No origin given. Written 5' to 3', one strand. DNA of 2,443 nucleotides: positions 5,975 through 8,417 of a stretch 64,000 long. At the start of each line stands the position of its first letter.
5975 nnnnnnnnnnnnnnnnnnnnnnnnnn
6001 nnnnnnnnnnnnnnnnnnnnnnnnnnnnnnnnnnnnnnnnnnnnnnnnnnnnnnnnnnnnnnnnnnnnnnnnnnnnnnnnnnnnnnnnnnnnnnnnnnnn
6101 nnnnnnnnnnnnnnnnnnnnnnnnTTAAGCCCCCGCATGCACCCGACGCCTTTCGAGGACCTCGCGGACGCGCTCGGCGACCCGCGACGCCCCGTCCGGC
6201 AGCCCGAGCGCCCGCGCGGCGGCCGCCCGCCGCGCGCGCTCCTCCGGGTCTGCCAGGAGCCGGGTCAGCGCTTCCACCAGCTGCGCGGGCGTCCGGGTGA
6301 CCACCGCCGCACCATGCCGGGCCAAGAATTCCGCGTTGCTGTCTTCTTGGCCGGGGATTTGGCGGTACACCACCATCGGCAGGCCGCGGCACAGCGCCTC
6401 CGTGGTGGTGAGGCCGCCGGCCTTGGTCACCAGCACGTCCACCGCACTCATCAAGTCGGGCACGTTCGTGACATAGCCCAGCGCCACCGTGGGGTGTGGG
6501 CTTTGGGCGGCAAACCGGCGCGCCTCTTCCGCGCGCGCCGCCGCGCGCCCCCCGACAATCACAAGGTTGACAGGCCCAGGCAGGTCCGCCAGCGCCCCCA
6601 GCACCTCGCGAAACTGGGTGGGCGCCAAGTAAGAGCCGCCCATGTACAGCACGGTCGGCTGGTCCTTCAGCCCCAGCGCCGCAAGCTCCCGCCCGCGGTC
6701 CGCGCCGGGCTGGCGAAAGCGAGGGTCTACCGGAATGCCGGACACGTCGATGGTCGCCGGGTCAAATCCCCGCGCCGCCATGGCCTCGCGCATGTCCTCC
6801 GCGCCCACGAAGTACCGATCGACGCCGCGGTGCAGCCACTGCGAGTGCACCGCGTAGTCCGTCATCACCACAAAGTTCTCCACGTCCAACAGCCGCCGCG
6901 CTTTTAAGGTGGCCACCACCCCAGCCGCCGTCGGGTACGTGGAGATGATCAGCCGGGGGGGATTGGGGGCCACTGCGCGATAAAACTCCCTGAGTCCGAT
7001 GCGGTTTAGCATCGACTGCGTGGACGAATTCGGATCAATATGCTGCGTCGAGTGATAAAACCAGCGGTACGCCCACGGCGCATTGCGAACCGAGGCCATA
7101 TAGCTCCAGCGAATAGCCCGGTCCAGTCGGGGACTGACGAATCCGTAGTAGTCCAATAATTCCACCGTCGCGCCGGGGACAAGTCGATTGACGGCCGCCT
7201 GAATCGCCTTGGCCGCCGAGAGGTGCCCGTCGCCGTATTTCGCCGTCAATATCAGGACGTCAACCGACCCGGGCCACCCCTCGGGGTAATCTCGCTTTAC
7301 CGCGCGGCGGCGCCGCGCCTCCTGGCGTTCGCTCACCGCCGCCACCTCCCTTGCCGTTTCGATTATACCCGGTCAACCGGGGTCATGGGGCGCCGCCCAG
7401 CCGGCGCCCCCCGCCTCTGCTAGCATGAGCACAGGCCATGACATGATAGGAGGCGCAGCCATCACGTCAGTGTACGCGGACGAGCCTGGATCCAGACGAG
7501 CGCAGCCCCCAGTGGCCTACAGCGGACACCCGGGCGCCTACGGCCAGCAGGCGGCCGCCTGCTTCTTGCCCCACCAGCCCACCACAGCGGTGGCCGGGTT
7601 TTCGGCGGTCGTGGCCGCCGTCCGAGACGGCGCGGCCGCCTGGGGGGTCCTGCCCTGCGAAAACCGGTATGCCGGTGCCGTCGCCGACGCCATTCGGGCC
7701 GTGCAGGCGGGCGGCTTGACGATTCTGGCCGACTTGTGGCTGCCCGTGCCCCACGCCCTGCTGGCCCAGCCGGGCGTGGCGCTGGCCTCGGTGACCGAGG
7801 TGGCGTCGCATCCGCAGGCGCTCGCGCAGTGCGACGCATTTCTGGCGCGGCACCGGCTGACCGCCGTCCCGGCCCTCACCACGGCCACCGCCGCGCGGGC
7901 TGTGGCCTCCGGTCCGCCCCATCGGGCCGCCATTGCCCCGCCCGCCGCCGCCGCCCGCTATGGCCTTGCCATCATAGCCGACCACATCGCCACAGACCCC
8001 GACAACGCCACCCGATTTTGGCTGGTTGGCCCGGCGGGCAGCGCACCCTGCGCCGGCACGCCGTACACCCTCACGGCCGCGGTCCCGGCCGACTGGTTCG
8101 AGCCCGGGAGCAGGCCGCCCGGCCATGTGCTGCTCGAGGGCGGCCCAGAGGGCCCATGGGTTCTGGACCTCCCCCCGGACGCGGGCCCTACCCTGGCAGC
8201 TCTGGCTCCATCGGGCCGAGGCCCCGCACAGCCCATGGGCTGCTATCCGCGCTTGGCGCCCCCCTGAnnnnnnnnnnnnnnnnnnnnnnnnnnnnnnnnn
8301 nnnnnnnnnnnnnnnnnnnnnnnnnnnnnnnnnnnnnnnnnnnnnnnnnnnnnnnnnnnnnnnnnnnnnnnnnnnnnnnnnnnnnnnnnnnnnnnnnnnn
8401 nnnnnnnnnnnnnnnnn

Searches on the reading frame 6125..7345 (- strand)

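Call 75: search_protein_families(library=pfam, proteins=[window:6125-7345:-], max_evalue=0.00001)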
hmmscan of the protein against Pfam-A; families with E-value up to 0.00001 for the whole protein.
window:6125-7345:- (406 aa): 5 families
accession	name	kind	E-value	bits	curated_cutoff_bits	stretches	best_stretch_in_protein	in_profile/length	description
PF06925.17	MGDG_synth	-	5.5e-31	108.4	25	1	41-206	1-169/169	Monogalactosyldiacylglycerol (MGDG) synthase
PF00534.26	Glycos_transf_1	-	7.2e-13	48.9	26.4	1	223-378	8-170/172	Glycosyl transferases group 1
PF04101.22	Glyco_tran_28_C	-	1.9e-11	44.7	22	1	231-388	1-165/166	Glycosyltransferase family 28 C-terminal domain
PF13692.12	Glyco_trans_1_4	-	1.1e-09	39.1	27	1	231-366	3-142/142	Glycosyl transferases group 1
PF13524.12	Glyco_trans_1_2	-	9.2e-06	26.1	25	0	314-379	67-127/144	Glycosyl transferase-like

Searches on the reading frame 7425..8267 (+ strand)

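Call 75: search_protein_families(library=pfam, proteins=[window:7425-8267:+], max_evalue=0.00001)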
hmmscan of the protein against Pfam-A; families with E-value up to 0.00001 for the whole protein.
window:7425-8267:+ (280 aa): 1 family
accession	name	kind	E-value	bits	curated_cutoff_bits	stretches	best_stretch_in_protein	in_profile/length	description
PF00800.23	PDT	-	1.9e-43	148.8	25.2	1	30-202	1-177/181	Prephenate dehydratase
